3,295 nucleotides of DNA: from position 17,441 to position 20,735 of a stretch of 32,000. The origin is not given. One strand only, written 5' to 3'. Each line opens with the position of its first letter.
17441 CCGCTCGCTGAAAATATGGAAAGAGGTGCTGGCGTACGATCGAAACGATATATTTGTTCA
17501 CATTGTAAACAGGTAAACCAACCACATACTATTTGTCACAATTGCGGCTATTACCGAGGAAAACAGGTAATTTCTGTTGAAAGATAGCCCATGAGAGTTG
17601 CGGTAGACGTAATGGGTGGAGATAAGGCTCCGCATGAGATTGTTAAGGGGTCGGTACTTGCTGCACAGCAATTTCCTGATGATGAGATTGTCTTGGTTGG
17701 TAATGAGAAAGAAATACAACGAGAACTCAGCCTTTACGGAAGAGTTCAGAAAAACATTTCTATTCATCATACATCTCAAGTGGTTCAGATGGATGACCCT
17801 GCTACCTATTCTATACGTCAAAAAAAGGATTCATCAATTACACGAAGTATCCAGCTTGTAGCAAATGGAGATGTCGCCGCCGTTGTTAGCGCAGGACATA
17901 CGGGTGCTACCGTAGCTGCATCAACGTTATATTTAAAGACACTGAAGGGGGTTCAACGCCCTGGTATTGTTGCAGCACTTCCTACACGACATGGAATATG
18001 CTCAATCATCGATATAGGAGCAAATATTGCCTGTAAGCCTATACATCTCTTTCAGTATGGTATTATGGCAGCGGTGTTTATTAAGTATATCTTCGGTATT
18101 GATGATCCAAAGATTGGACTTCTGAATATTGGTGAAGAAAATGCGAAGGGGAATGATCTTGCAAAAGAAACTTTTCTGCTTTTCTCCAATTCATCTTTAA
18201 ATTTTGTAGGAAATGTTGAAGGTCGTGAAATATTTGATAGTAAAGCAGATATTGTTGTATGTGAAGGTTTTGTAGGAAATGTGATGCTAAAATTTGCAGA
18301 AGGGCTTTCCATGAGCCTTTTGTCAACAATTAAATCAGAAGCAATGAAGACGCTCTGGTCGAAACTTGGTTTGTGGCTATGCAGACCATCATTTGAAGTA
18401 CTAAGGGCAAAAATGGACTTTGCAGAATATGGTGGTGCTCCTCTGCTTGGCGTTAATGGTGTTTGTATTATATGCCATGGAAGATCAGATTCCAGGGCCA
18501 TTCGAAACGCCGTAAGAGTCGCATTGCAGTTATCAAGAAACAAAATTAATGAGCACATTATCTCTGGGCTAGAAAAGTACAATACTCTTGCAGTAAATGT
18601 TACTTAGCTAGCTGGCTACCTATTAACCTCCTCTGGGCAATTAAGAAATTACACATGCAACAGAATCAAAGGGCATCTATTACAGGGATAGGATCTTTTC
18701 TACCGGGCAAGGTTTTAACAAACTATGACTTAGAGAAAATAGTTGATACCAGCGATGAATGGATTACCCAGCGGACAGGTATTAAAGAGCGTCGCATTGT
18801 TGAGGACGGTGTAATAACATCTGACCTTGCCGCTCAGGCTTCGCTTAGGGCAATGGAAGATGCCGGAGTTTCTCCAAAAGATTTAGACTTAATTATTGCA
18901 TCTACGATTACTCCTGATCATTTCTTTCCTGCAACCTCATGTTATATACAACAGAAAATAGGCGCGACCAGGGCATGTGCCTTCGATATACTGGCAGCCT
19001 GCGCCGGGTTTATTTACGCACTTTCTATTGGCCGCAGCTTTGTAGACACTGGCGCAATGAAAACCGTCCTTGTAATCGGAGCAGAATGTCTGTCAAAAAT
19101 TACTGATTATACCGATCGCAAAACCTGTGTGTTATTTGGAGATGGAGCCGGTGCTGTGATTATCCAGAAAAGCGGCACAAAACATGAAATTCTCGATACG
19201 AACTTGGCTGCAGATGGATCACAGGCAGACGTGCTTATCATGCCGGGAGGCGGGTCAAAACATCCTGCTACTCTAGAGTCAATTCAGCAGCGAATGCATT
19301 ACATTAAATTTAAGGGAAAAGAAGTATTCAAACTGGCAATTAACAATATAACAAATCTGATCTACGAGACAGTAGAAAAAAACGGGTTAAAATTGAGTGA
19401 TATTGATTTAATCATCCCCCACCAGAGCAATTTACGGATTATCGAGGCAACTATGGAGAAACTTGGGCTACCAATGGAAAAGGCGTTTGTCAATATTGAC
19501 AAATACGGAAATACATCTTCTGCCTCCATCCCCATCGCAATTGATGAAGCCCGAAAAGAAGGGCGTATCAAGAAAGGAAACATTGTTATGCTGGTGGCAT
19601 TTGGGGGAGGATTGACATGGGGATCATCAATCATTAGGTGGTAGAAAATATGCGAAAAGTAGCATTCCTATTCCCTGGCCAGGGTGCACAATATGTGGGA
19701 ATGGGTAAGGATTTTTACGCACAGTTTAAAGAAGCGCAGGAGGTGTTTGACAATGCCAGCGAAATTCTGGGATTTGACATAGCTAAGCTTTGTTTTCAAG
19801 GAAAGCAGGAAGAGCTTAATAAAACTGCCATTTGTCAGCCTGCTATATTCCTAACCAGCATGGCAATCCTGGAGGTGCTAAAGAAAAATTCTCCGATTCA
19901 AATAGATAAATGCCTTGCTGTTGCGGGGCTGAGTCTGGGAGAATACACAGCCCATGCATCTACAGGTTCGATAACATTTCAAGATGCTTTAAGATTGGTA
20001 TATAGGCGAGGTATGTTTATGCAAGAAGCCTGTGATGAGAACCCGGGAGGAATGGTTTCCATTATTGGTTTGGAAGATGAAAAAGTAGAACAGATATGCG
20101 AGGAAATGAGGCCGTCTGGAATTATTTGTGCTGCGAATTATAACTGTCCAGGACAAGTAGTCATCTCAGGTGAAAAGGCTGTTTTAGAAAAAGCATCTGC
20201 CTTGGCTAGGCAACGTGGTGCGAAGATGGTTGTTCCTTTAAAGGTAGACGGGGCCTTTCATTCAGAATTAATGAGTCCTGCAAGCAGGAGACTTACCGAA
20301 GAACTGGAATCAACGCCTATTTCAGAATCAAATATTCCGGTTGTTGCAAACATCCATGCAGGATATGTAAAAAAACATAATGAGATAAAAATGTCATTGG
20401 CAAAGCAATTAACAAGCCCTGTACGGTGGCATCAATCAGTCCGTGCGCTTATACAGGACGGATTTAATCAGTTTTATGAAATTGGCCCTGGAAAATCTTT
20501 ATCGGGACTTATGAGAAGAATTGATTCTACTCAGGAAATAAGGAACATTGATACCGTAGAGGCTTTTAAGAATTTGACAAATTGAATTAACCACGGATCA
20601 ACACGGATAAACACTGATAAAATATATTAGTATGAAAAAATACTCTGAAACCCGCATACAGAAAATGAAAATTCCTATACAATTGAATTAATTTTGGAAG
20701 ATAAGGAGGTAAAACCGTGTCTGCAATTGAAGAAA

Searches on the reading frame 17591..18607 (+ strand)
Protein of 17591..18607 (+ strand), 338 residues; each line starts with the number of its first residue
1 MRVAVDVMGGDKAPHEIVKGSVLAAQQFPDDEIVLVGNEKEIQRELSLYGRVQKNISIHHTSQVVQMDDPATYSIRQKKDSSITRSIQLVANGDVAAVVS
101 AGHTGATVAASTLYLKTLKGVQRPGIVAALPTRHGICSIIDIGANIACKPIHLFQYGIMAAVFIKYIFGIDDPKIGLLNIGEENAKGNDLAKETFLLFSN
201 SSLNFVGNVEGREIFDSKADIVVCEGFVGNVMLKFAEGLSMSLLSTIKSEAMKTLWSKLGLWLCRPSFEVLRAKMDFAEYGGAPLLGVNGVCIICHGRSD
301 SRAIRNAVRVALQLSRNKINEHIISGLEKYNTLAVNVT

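Call 106: search_protein_families(library=pfam, proteins=[window:17591-18607:+], max_evalue=0.00001)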
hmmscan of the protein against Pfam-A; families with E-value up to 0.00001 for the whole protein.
window:17591-18607:+ (338 aa): 1 family
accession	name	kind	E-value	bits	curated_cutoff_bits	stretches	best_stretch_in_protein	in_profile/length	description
PF02504.20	FA_synthesis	-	7e-105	351.1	29.1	1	1-320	1-322/324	Fatty acid synthesis protein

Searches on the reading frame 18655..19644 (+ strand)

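Call 106: search_protein_families(library=pfam, proteins=[window:18655-19644:+], max_evalue=0.00001)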
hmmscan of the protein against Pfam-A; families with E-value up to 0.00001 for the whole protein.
window:18655-19644:+ (329 aa): 3 families
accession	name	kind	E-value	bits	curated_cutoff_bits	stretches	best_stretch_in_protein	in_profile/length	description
PF08541.16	ACP_syn_III_C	-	2.5e-39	133.7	26.6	1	241-329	2-90/90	3-Oxoacyl-[acyl-carrier-protein (ACP)] synthase III C terminal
PF08545.16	ACP_syn_III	-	1.2e-30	105.7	24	1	110-188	1-80/80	3-Oxoacyl-[acyl-carrier-protein (ACP)] synthase III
PF00108.29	Thiolase_N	-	1e-06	28.8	26.4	0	39-155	7-124/260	Thiolase, N-terminal domain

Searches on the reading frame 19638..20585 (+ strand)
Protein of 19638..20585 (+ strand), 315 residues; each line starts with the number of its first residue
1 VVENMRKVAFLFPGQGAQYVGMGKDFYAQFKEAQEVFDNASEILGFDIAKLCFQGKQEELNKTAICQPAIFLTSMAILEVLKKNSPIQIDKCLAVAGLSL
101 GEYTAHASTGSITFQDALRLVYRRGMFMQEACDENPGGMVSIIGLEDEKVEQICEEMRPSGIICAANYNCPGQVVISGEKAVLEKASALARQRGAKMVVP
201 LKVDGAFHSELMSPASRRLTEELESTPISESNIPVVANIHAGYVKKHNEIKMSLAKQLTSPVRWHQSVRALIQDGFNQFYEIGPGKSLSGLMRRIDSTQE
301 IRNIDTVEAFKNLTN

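Call 106: search_protein_families(library=pfam, proteins=[window:19638-20585:+], max_evalue=0.00001)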
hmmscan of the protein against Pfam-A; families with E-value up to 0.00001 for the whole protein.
window:19638-20585:+ (315 aa): 1 family
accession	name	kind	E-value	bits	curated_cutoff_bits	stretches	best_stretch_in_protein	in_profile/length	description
PF00698.26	Acyl_transf_1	-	4.4e-33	115.5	32.7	1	10-286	2-269/319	Acyl transferase domain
